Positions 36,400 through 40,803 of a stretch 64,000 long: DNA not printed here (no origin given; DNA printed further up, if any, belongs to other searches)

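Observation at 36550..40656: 1368-aa RCC1-repeat protein with no signal peptide, built of several propellers joined by unusual linkers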

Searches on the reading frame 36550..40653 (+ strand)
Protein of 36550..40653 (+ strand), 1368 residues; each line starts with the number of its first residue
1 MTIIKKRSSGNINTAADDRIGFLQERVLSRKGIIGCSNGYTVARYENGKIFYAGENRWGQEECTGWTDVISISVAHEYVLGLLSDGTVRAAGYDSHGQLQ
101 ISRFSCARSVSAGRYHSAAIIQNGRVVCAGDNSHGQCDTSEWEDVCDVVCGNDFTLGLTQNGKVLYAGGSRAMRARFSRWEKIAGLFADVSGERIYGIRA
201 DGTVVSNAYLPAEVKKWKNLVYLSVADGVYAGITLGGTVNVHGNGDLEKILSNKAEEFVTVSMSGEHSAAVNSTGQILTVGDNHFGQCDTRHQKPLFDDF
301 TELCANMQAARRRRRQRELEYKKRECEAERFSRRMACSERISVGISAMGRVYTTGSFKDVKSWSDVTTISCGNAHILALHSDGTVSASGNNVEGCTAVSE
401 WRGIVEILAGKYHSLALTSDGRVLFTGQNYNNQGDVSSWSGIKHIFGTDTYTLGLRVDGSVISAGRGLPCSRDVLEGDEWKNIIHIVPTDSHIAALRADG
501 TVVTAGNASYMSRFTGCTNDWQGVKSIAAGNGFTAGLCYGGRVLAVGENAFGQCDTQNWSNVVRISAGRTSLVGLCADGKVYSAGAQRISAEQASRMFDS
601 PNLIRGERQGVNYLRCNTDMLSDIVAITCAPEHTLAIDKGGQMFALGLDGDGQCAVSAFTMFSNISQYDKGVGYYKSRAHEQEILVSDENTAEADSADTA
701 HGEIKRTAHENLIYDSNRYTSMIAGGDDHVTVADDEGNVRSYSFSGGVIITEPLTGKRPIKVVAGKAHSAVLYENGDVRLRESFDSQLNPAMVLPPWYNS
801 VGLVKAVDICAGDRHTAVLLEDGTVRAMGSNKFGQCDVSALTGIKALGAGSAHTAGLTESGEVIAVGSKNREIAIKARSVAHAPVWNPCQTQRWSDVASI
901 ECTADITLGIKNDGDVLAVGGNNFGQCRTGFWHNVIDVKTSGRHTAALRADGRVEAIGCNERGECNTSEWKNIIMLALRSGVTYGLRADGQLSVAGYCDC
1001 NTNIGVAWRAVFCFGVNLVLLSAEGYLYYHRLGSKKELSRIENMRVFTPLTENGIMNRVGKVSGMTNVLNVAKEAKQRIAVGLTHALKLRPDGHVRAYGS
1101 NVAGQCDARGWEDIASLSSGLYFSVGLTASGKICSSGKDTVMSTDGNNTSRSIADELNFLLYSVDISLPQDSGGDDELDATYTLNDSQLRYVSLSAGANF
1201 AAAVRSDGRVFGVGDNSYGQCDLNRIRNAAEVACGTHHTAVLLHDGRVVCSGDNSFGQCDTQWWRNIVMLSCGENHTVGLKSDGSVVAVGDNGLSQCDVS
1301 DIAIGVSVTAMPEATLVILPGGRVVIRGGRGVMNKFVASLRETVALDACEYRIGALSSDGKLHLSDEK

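Call 3: search_protein_families(library=pfam, proteins=[window:36550-40653:+], max_evalue=0.01)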
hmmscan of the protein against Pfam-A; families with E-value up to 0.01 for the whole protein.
window:36550-40653:+ (1368 aa): 3 families
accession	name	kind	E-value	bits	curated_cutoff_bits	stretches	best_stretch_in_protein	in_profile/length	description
PF13540.12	RCC1_2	-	8.4e-114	369.4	22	13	807-835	2-30/30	Regulator of chromosome condensation (RCC1) repeat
PF25390.1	WD40_RLD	-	2.7e-94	316.9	150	6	933-1259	31-278/363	RCC1-like domain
PF00415.24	RCC1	-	6e-05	24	21.7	0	1207-1240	1-48/50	Regulator of chromosome condensation (RCC1) repeat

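Call 4: search_protein_families(library=ncbifam, proteins=[window:36550-40653:+], max_evalue=0.01)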
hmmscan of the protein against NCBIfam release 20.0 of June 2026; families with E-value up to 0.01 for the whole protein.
window:36550-40653:+ (1368 aa): 2 families
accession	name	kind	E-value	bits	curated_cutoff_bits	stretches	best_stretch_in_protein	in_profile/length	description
TIGR02608.1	delta_60_rpt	domain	0.00055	19.7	76.5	0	413-432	4-23/55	delta-60 repeat domain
NF038213.1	SDR_TniO_fam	equivalog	0.001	18.5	300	0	430-503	54-126/249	SDR family oxidoreductase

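Call 6: find_homologous_proteins(query=window:36550-40653:+, max_evalue=1e-10)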
Query window:36550-40653:+ (1368 aa): 1774 proteins with E <= 1e-10 among 8000 candidates; the best 120 are listed.
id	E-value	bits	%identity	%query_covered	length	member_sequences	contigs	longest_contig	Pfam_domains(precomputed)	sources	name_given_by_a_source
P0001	0.0e+0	3123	100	100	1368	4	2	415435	PF13540.13,PF25390.2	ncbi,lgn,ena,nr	ncbi:MAG: hypothetical protein IJX74_00615 [Clostridia bacterium]|nr:hypothetical protein [Clostridi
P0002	0.0e+0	2106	69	99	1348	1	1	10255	PF13540.13,PF25390.2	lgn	-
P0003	0.0e+0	2105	70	99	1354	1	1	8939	PF13540.13,PF25390.2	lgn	-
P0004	0.0e+0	2027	66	99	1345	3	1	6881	PF00415.25,PF13540.13,PF25390.2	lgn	-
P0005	0.0e+0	1971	64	100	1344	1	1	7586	PF13540.13,PF25390.2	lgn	-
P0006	3.5e-292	991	39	98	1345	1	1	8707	PF00415.25,PF13540.13,PF25390.2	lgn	-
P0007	5.9e-292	990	39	99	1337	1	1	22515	PF00415.25,PF13540.13,PF25390.2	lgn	-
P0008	2.1e-286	971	39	99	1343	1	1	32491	PF13540.13,PF25390.2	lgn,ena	-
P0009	1.0e-285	969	39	98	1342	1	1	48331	PF00415.25,PF13540.13,PF25390.2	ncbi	-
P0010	2.0e-285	968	39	98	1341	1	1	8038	PF00415.25,PF13540.13,PF25390.2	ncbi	-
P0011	4.2e-282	957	39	98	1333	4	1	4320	PF00415.25,PF13540.13,PF25390.2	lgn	-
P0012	4.8e-281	954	38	99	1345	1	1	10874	PF00415.25,PF13540.13,PF25390.2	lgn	-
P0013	4.1e-278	944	38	98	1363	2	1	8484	PF13540.13,PF25390.2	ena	-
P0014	7.2e-278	943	39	98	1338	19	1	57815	PF00415.25,PF13540.13,PF25384.2,PF25390.2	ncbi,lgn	-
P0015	3.4e-274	931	39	98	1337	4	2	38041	PF00415.25,PF13540.13,PF25384.2,PF25390.2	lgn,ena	-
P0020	3.1e-265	901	37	99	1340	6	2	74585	PF00415.25,PF13540.13,PF25390.2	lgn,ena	-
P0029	1.9e-256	872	37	96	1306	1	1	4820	PF00415.25,PF13540.13,PF25390.2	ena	-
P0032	9.2e-253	860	38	98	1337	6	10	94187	PF13540.13,PF25390.2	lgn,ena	-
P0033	4.2e-252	858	35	98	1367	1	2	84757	PF13540.13,PF25390.2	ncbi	-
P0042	8.4e-229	781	36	99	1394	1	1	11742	PF00415.25,PF13540.13,PF25390.2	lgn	-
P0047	1.7e-217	743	34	98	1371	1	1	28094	PF00415.25,PF13540.13,PF25390.2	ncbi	-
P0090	1.4e-121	425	26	99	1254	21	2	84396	PF00415.25,PF13540.13,PF25390.2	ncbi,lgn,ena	-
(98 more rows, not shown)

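Call 8: find_encoding_contigs(protein=P0032, flank=8000, max_places=3)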
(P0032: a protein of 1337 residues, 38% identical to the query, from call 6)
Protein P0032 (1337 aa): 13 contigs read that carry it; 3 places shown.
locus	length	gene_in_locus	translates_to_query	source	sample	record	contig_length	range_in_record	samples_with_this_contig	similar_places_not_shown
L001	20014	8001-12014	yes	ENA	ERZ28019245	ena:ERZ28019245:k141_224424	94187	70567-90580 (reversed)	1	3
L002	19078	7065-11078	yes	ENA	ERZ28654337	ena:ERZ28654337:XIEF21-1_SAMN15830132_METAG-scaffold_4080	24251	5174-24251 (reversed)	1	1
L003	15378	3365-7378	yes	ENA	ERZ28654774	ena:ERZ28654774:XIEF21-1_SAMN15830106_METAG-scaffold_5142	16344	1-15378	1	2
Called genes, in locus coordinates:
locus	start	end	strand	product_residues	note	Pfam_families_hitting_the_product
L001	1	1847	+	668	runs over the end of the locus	PF22745:Nlig-Ia, PF01653:DNA_ligase_aden, PF03120:OB_DNA_ligase, PF03119:DNA_ligase_ZBD, PF14520:HHH_5, PF12826:HHH_2, PF14520:HHH_5 (weak), PF00533:BRCT, +1 more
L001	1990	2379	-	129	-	-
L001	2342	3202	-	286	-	-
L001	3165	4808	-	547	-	PF00501:AMP-binding, PF13193:AMP-binding_C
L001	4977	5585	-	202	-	PF01613:Flavin_Reduct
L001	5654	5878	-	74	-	PF00550:PP-binding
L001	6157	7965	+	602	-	PF03747:ADP_ribosyl_GH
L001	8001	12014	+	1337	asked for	PF25390:WD40_RLD (weak), PF13540:RCC1_2, PF25390:WD40_RLD, PF13540:RCC1_2 (weak), PF25390:WD40_RLD, PF13540:RCC1_2 (weak), PF25390:WD40_RLD, PF13540:RCC1_2 (weak)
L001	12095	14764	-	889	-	-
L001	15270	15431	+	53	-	-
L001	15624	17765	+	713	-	PF00753:Lactamase_B (weak)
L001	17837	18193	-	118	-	PF07100:ASRT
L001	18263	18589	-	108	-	-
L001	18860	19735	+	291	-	PF17827:PrmC_N, PF05175:MTS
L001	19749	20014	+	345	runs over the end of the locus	PF01820:Dala_Dala_lig_N, PF02655:ATP-grasp_3 (weak), PF02786:CPSase_L_D2, PF02222:ATP-grasp (weak), PF07478:Dala_Dala_lig_C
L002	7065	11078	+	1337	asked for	PF25390:WD40_RLD (weak), PF13540:RCC1_2, PF25390:WD40_RLD, PF13540:RCC1_2 (weak), PF25390:WD40_RLD, PF13540:RCC1_2 (weak), PF25390:WD40_RLD, PF13540:RCC1_2 (weak)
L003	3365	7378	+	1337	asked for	PF25390:WD40_RLD (weak), PF13540:RCC1_2, PF25390:WD40_RLD, PF13540:RCC1_2 (weak), PF25390:WD40_RLD, PF13540:RCC1_2 (weak), PF25390:WD40_RLD, PF13540:RCC1_2 (weak)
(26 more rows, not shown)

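Call 9: find_encoding_contigs(protein=P0033, flank=8000, max_places=2)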
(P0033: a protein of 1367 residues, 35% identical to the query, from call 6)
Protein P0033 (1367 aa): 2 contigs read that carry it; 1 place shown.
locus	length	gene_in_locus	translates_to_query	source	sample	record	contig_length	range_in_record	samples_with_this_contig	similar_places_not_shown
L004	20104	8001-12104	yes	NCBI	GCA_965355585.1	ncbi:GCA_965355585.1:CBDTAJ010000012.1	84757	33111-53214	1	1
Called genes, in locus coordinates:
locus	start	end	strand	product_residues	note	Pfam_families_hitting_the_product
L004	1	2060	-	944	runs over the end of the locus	PF00005:ABC_tran (faint), PF02463:SMC_N (faint), PF03193:RsgA_GTPase (faint), PF13191:AAA_16 (faint), PF13304:AAA_21 (faint), PF13555:AAA_29 (faint), PF17760:UvrA_inter, PF17755:UvrA_DNA-bind, +1 more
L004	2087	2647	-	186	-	-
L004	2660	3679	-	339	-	PF02811:PHP (faint)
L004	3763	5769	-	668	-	PF04851:ResIII, PF17757:UvrB_inter, PF27431:UvrB_3rd, PF00271:Helicase_C, PF12344:UvrB, PF02151:UVR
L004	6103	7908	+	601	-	PF03747:ADP_ribosyl_GH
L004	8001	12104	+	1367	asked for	PF25390:WD40_RLD, PF13540:RCC1_2, PF25390:WD40_RLD, PF13540:RCC1_2 (weak), PF25390:WD40_RLD, PF13540:RCC1_2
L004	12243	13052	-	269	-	PF01171:ATP_bind_3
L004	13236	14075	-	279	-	PF05175:MTS, PF02475:TRM5-TYW2_MTfase (faint), PF03602:Cons_hypoth95 (weak), PF13649:Methyltransf_25 (faint)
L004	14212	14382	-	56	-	PF00037:Fer4, PF13237:Fer4_10, PF14697:Fer4_21, PF12838:Fer4_7, PF13187:Fer4_9, PF13484:Fer4_16 (weak), PF12797:Fer4_2 (weak), PF00037:Fer4, +7 more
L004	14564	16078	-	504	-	PF04468:PSP1, PF28472:PSP1_3rd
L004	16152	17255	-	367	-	PF13177:DNA_pol3_delta2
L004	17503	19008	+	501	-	PF01306:LacY_symp (faint), PF07690:MFS_1, PF12832:MFS_1_like, PF13347:MFS_2, PF07690:MFS_1, PF13347:MFS_2, PF07690:MFS_1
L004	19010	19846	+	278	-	PF03009:GDPD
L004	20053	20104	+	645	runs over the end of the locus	PF00795:CN_hydrolase (weak), PF02540:NAD_synthase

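Call 10: find_encoding_contigs(protein=P0020, flank=6000, max_places=2)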
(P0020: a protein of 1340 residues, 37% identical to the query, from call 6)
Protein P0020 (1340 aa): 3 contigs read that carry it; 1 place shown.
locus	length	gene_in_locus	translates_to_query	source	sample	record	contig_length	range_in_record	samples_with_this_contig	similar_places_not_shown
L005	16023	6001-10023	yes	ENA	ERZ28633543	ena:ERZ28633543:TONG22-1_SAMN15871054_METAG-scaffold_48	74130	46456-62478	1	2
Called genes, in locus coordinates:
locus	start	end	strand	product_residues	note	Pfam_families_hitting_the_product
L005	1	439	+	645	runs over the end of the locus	PF00005:ABC_tran, PF02463:SMC_N (faint), PF13304:AAA_21 (faint)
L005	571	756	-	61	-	PF00830:Ribosomal_L28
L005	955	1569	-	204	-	-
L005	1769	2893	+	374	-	PF02899:Phage_int_SAM_1 (faint), PF00589:Phage_integrase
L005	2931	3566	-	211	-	PF01613:Flavin_Reduct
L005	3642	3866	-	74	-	PF00550:PP-binding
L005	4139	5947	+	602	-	PF03747:ADP_ribosyl_GH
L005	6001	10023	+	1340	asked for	PF25390:WD40_RLD, PF13540:RCC1_2, PF25390:WD40_RLD, PF13540:RCC1_2 (weak), PF25390:WD40_RLD, PF13540:RCC1_2 (weak), PF25390:WD40_RLD, PF13540:RCC1_2, +1 more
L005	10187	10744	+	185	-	-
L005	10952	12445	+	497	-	PF00370:FGGY_N, PF02782:FGGY_C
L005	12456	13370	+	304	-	PF12146:Hydrolase_4, PF00561:Abhydrolase_1, PF12697:Abhydrolase_6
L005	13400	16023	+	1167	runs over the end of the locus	-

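Call 11: find_encoding_contigs(protein=P0014, flank=6000, max_places=2)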
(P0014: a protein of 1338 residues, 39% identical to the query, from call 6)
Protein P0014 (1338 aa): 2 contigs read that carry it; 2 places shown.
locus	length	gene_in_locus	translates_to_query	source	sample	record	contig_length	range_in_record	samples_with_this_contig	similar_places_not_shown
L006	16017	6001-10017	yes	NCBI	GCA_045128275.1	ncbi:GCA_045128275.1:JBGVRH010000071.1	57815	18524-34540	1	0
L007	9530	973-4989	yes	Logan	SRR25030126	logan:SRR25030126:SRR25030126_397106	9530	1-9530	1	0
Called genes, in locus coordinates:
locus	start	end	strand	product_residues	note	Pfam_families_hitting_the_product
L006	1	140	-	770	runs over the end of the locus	PF03772:Competence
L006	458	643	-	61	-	PF00830:Ribosomal_L28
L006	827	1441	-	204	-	-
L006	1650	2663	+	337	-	PF02899:Phage_int_SAM_1 (faint), PF00589:Phage_integrase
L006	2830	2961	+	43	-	-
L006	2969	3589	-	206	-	PF01613:Flavin_Reduct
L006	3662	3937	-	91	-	PF00550:PP-binding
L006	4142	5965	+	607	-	PF03747:ADP_ribosyl_GH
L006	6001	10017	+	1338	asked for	PF25390:WD40_RLD, PF25390:WD40_RLD, PF13540:RCC1_2, PF25390:WD40_RLD, PF13540:RCC1_2 (weak), PF25390:WD40_RLD, PF25390:WD40_RLD, PF13540:RCC1_2, +3 more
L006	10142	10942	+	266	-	PF01416:PseudoU_synth_1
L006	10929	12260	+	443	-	PF18975:DUF5711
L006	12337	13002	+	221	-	PF02674:Colicin_V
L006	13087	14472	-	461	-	PF01276:OKR_DC_1, PF01053:Cys_Met_Meta_PP (faint), PF03711:OKR_DC_1_C (weak)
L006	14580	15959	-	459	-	PF13353:Fer4_12, PF04055:Radical_SAM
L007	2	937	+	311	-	?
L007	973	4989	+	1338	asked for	PF25390:WD40_RLD, PF25390:WD40_RLD, PF13540:RCC1_2, PF25390:WD40_RLD, PF13540:RCC1_2 (weak), PF25390:WD40_RLD, PF25390:WD40_RLD, PF13540:RCC1_2, +3 more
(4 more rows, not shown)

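Call 12: find_encoding_contigs(protein=P0002, flank=6000, max_places=2)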
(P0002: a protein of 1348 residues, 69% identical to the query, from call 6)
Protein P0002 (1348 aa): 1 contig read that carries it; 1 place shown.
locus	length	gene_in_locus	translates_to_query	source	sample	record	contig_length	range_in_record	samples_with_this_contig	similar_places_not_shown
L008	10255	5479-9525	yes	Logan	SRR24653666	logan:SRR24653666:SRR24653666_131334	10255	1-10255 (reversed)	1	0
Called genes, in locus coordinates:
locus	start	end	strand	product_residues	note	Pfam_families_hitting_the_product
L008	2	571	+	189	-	?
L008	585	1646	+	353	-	PF02517:Rce1-like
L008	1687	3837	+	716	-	PF03717:PBP_dimer, PF00905:Transpeptidase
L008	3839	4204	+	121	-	PF12647:RNHCP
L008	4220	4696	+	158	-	PF03652:RuvX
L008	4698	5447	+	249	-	-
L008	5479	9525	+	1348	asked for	PF25390:WD40_RLD (weak), PF13540:RCC1_2 (weak), PF25390:WD40_RLD, PF13540:RCC1_2 (weak), PF25390:WD40_RLD, PF13540:RCC1_2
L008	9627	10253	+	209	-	?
